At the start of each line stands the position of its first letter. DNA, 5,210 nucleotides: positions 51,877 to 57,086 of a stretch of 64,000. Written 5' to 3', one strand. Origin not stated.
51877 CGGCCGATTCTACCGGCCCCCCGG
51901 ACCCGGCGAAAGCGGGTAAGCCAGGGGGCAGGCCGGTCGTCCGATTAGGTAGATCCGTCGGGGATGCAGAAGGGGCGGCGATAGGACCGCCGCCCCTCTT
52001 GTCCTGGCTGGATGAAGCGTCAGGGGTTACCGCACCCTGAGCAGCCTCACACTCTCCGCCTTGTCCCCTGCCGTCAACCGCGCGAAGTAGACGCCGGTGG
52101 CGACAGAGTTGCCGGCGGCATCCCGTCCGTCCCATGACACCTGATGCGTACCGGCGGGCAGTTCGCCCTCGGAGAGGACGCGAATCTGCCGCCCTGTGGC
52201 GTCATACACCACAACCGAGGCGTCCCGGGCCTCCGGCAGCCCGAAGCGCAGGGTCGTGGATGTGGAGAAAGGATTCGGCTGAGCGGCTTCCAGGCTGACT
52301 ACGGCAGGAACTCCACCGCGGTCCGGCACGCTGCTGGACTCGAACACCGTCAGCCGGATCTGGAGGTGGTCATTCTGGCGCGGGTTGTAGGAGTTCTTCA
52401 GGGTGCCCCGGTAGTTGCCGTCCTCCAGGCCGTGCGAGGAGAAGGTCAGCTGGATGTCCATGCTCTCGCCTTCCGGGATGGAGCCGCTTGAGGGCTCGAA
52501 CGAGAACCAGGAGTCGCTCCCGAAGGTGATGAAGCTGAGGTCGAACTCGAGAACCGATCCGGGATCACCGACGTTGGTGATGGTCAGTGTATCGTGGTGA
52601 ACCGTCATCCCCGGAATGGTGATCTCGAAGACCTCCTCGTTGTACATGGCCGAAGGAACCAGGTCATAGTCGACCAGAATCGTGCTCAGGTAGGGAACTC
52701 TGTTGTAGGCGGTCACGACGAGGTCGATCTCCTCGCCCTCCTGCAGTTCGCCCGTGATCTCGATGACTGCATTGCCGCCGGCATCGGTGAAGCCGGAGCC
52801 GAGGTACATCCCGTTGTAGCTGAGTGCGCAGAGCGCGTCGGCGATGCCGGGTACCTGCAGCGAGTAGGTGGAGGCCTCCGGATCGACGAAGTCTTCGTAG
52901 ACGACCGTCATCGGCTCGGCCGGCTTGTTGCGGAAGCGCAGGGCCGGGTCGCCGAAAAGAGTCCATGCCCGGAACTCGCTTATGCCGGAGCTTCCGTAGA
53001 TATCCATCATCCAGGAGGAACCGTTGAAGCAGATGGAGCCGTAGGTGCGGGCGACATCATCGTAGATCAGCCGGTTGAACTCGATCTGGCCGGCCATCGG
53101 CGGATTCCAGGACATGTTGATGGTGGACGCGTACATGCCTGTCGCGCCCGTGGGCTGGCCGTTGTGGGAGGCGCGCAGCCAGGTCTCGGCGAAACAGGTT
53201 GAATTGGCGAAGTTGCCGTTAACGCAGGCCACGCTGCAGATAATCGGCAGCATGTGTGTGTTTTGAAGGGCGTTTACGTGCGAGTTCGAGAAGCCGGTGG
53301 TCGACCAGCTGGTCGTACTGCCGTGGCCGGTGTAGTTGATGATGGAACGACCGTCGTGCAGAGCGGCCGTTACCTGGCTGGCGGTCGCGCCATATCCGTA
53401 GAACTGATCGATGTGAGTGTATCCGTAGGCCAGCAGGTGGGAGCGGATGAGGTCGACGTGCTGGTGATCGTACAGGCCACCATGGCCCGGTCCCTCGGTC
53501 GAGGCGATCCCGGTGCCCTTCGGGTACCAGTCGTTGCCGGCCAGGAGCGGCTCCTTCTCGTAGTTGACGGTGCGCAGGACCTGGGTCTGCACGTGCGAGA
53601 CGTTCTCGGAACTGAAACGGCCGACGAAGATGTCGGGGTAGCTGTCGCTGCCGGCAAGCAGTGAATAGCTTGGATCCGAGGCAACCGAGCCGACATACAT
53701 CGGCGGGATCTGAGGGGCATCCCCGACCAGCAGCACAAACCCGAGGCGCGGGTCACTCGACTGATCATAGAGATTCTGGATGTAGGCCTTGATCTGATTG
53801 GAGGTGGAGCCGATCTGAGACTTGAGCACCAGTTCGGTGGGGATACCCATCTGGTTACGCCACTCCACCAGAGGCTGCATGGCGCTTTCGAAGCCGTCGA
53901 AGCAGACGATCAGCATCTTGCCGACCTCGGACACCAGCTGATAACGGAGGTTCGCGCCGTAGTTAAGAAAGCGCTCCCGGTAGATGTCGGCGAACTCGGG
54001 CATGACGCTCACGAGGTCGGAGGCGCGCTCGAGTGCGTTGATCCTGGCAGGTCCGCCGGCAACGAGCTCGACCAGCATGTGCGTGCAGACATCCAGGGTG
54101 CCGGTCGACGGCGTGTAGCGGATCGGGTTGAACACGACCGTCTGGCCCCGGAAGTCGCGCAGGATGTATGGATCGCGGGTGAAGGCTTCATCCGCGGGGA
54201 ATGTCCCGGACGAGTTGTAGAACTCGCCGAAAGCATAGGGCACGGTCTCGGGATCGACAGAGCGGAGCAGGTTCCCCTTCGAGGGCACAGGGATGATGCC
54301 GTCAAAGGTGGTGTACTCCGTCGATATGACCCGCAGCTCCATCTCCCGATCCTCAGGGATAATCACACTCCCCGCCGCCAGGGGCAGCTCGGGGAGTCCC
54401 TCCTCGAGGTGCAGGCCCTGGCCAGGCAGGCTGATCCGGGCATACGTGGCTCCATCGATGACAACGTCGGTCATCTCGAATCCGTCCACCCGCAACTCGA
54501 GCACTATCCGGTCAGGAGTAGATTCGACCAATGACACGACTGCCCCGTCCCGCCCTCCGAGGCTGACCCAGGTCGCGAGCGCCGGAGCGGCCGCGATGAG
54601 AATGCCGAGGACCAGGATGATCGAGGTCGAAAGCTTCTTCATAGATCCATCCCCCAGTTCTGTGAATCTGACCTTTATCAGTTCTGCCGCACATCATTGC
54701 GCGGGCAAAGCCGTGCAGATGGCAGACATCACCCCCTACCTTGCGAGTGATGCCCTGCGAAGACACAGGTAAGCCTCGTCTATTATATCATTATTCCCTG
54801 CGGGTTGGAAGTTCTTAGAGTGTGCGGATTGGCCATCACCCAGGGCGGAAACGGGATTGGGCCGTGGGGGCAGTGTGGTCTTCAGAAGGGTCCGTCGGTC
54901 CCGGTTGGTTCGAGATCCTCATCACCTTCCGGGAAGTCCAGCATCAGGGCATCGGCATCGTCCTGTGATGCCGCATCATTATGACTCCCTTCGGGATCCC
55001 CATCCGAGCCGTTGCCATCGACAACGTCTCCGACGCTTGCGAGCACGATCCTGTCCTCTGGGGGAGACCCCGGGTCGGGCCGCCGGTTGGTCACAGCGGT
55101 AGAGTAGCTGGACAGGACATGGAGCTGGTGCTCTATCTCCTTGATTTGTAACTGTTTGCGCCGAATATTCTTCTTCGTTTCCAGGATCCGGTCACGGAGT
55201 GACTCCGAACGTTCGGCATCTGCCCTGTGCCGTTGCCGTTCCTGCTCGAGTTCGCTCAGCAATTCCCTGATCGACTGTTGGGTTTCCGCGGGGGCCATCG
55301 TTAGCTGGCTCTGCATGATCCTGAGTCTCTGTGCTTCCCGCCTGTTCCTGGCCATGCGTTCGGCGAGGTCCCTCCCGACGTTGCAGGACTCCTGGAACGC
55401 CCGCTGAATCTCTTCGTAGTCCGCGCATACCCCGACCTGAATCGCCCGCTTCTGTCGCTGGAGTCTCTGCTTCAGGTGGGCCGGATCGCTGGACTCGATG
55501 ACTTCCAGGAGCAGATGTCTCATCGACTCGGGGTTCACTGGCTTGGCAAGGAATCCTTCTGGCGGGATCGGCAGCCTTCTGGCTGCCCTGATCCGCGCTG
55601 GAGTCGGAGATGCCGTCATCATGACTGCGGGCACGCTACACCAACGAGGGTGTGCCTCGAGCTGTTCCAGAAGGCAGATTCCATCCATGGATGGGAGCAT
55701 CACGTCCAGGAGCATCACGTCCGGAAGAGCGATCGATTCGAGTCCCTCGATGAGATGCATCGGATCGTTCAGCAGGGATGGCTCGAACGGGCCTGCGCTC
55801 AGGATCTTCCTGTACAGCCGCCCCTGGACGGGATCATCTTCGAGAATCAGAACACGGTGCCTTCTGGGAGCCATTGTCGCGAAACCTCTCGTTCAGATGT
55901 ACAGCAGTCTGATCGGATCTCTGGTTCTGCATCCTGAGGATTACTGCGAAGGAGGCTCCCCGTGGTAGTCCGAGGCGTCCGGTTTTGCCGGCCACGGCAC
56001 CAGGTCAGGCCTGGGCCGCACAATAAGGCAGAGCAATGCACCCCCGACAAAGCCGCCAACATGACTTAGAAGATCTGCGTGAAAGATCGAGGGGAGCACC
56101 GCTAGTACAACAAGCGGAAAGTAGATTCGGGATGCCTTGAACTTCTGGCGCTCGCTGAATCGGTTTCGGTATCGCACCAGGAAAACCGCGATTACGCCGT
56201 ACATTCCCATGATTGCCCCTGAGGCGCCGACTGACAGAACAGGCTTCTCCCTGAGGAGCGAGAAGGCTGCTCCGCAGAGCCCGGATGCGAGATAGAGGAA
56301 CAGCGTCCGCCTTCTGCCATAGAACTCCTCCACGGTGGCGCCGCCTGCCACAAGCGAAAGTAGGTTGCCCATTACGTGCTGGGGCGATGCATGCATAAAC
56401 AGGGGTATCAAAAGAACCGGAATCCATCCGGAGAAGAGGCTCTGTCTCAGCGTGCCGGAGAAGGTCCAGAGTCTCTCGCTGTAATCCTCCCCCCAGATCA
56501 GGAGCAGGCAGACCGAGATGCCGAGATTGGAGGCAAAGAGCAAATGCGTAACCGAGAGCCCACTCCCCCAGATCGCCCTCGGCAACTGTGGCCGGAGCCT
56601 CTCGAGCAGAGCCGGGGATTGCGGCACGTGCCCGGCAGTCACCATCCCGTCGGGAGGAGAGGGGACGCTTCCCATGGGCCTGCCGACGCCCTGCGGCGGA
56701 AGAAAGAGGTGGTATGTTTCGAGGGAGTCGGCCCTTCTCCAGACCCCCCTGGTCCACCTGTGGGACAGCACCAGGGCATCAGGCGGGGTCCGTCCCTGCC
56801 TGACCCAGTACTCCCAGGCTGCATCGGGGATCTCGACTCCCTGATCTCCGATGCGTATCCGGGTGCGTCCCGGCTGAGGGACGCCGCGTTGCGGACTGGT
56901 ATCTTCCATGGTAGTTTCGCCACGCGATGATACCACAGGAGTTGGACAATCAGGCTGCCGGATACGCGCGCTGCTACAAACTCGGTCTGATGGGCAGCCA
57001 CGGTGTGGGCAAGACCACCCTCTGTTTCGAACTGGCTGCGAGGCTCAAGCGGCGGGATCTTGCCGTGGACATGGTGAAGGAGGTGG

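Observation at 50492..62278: Envelope-modification and secretion locus: two ArnT/PMT-like GT-C enzymes, ArnE/F-like SMR protein, P-loop ATPase, rhomboid protease, orphan receiver protein, and T9SS cargo proteases (C25, S8)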

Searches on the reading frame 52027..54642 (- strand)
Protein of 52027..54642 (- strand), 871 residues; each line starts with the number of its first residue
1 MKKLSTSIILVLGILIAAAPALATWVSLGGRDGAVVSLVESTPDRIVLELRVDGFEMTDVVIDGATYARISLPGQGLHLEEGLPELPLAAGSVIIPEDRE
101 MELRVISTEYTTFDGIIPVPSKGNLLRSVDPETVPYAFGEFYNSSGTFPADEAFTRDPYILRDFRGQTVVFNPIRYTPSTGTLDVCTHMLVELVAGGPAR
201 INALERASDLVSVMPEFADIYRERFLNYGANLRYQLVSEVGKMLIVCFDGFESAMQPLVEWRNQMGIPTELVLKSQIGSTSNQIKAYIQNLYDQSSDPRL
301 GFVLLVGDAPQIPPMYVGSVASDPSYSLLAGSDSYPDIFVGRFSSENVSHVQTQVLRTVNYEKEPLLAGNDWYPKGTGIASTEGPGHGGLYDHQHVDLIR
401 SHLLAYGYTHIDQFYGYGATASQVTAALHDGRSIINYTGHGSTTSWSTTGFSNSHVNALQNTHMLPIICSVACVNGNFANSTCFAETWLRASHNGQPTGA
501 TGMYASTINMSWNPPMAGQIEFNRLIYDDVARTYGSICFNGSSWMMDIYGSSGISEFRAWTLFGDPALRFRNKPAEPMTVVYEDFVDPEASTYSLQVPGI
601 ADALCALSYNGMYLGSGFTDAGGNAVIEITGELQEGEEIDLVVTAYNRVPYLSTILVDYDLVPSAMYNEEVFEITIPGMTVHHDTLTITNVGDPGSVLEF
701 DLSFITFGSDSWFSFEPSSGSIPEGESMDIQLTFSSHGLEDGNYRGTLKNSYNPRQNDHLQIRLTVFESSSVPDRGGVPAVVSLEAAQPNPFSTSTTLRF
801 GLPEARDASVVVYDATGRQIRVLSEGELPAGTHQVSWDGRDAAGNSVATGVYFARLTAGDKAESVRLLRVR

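Call 4: search_protein_families(library=pfam, proteins=[window:52027-54642:-], max_evalue=0.01)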
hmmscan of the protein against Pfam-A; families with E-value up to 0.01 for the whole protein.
window:52027-54642:- (871 aa): 7 families
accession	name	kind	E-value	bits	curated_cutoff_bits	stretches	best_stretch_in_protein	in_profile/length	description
PF01364.23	Peptidase_C25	-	1.2e-57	196.3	23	1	243-569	1-373/374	Peptidase family C25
PF08126.16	Propeptide_C25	-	1.1e-24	87.1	22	1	31-195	7-172/205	Propeptide_C25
PF13860.13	FlgD_ig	-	1.9e-12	47.4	27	1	795-859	11-76/79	FlgD Ig-like domain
PF03785.20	Peptidase_C25_C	-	1.2e-09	38.3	25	1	591-655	15-78/79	Peptidase family C25, C terminal ig-like domain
PF22544.2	HYDIN_VesB_CFA65-like_Ig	-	2.2e-07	31.5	25.5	1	677-763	16-98/100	HYDIN/CFA65/VesB-like, Ig-like domain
PF24507.1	Ig_CFAP65_4th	-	0.00021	22.1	27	1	686-748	2-58/76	CFAP65, fourth Ig-like domain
PF18962.6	Por_Secre_tail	-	0.0025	18.5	27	1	789-862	3-68/75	Secretion system C-terminal sorting domain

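Call 5: search_protein_families(library=ncbifam, proteins=[window:52027-54642:-], max_evalue=0.01)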
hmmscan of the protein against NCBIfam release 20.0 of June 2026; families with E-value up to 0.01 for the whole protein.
window:52027-54642:- (871 aa): 11 families
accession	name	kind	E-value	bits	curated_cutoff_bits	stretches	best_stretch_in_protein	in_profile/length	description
NF033707.1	T9SS_sortase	equivalog_domain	1.5e-21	75.8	420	2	336-571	494-733/1095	type IX secretion system sortase PorU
NF052324.1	PorU_rel_Nterm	equivalog_domain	7.7e-11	40.9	450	1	422-676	614-865/879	putative type IX secretion system sortase PorU2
NF005176.1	PRK06655.1-1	equivalog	1.5e-09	38.1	230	1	803-863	94-154/197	flagellar hook assembly protein FlgD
TIGR04183.1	Por_Secre_tail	domain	1.4e-07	31.4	23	1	789-868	3-70/72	T9SS type A sorting domain-containing protein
NF009276.0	PRK12633.1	equivalog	4.4e-06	26.6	383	1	799-861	119-184/234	flagellar basal body rod modification protein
NF009453.0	PRK12813.1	equivalog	3.1e-05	23.6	264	1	804-860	122-175/223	flagellar basal body rod modification protein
NF009277.0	PRK12634.1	equivalog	0.00025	21.2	333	1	810-863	126-179/221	flagellar basal body rod modification protein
NF009452.0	PRK12812.1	equivalog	0.0023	17.2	258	1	809-861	155-209/289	flagellar basal body rod modification protein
NF052323.1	T9SSA_dep_M6i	equivalog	0.0023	15.9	600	1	789-862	962-1030/1043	T9SS-dependent M6-like inactivated metalloprotease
NF052228.1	T9SS_PorZ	equivalog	0.0031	16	260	1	834-864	718-748/757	type IX secretion system anionic LPS delivery protein PorZ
NF053608.1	Lsa66_OmpA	equivalog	0.0037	15.7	700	1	833-863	203-233/581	fibronectin-binding adhesin Lsa66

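Call 77: search_solved_structures(query=window:52027-54642:-, max_evalue=0.001, show_alignments=1)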
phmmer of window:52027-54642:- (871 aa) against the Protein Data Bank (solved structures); distinct sequences matched with E-value up to 0.001: 9.
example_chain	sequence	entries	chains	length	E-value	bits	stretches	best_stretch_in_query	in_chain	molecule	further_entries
1cvr_A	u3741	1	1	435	2.3e-80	274.1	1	239-657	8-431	GINGIPAIN R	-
4ief_B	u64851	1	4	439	2.8e-80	273.8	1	239-657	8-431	Gingipain R2 Mature Domain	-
4ief_A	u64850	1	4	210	2.5e-28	102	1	38-230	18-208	Gingipain R2 Pro-Domain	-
4rbm_A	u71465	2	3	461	7.6e-19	70.6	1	241-657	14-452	Lys-gingipain W83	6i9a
4tkx_L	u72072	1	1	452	8.9e-19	70.4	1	241-655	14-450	Lys-gingipain W83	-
7eh9_A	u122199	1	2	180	1e-06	30.5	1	787-860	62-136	Basal-body rod modification protein FlgD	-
5mun_A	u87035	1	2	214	1.4e-06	30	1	54-225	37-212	Lys-gingipain W83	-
7bhq_A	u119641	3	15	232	1.5e-06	30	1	787-860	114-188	Basal-body rod modification protein FlgD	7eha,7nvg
6za2_A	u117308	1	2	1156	8.4e-06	27.5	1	339-595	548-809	Por secretion system protein porU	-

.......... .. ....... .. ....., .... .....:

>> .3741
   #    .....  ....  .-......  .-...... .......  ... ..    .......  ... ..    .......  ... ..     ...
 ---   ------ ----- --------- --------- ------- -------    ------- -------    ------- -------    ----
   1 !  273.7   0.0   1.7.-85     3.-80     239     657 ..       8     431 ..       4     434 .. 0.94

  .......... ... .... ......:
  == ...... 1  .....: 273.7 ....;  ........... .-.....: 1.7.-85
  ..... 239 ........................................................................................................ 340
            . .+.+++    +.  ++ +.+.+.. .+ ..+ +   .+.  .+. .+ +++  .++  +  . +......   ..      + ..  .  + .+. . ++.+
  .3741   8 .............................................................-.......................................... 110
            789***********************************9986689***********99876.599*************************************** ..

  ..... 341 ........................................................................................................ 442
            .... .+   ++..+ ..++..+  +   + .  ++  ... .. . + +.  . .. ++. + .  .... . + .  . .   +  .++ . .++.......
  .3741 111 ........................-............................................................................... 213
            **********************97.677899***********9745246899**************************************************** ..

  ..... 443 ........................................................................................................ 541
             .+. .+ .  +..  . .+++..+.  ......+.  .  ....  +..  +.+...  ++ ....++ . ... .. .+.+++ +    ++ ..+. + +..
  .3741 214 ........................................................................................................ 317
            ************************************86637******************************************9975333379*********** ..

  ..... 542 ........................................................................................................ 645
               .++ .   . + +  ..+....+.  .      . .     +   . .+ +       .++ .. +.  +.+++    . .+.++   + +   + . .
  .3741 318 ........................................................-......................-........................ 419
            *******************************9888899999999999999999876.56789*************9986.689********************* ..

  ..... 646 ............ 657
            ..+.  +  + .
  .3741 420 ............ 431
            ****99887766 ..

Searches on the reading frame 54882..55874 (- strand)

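Call 4: search_protein_families(library=pfam, proteins=[window:54882-55874:-], max_evalue=0.01)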
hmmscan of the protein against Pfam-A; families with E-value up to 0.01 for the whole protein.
window:54882-55874:- (330 aa): 1 family
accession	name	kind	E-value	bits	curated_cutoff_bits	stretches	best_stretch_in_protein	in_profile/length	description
PF00072.30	Response_reg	-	4.6e-13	49.7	30.2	1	8-121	1-109/111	Response regulator receiver domain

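Call 5: search_protein_families(library=ncbifam, proteins=[window:54882-55874:-], max_evalue=0.01)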
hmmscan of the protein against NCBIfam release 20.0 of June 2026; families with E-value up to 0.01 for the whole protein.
window:54882-55874:- (330 aa): 46 families (the best 25 are shown)
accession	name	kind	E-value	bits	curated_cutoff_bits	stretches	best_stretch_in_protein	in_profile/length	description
NF052596.1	RR_EAL_PvrR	equivalog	1.8e-11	43.3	580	1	5-162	3-162/398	response regulator cyclic di-GMP phosphodiesterase PvrR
NF007982.1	PRK10710.1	equivalog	6.8e-11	42.2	380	1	4-118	6-114/235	envelope stress response regulator BaeR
TIGR02154.1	PhoB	equivalog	1.9e-09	37.2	296.2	1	6-137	3-131/226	phosphate regulon transcriptional regulator PhoB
NF007135.0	PRK09581.1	equivalog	2.6e-09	36.4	474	1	7-115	4-109/457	PleD family two-component system response regulator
NF040689.1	MtrAB_MtrA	equivalog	6.8e-09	35.4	300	1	8-91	1-80/219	MtrAB system response regulator MtrA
NF007969.0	PRK10693.1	equivalog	1.3e-08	34.2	329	1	7-145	9-140/337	two-component system response regulator RssB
NF041733.1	resp_reg_CseB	equivalog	9.5e-08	31.7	350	1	7-95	2-86/228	two-component system response regulator CseB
NF007005.1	PRK09468.1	equivalog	1.8e-07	30.8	331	1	5-118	3-111/237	osmolarity response regulator transcription factor OmpR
TIGR02956.1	TMAO_torS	equivalog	3.1e-07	28.9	676.5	1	6-152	702-846/967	TMAO reductase system sensor histidine kinase/response regulator TorS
NF038297.2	hybrid_HK_HrmK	equivalog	4.5e-07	28.9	725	1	5-88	490-572/607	hybrid histidine kinase/response regulator HrmK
NF051850.1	RespRegRprY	equivalog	8.6e-07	28.6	370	1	5-116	4-110/234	response regulator transcription factor RprY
NF047793.1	ResRegPgtA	equivalog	2.1e-06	26.9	650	1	4-141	4-135/414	two-component system response regulator PgtA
NF041946.1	LuxO_transreg_Vib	equivalog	3.5e-06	26.1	800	1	17-158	8-144/463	quorum-sensing sigma-54 dependent transcriptional regulator LuxO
NF041866.1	EpsW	equivalog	3.7e-06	26.6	200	1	1-127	1-126/131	exopolysaccharide biosynthesis response regulator EpsW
TIGR02875.1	spore_0_A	equivalog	3.7e-06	26.4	200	1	50-142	48-137/262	sporulation transcription factor Spo0A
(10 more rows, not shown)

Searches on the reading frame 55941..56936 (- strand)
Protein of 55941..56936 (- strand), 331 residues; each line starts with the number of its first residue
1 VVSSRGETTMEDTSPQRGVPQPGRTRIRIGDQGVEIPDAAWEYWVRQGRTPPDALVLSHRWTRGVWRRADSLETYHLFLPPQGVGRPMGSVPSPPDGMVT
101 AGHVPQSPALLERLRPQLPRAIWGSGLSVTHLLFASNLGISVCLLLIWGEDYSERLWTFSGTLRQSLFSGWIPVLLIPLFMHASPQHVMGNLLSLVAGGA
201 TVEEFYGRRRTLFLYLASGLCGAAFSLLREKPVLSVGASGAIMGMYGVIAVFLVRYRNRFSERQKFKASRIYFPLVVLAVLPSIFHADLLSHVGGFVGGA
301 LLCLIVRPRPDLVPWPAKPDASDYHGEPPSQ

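Call 4: search_protein_families(library=pfam, proteins=[window:55941-56936:-], max_evalue=0.01)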
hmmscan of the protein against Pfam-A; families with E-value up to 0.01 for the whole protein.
window:55941-56936:- (331 aa): 1 family
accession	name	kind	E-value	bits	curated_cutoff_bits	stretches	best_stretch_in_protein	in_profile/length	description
PF01694.28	Rhomboid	-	1.2e-24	87.6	22.6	1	175-308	7-142/143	Rhomboid domain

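Call 5: search_protein_families(library=ncbifam, proteins=[window:55941-56936:-], max_evalue=0.01)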
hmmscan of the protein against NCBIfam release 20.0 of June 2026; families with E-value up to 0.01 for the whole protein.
window:55941-56936:- (331 aa): 1 family
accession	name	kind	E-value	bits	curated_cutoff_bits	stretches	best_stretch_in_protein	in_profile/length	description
TIGR03902.1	rhom_GG_sort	equivalog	2e-05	24.6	84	1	180-260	24-105/154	rhombosortase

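Call 76: search_solved_structures(query=window:55941-56909:-, max_evalue=0.001, show_alignments=1)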
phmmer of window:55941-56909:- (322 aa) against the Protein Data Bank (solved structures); distinct sequences matched with E-value up to 0.001: 0.
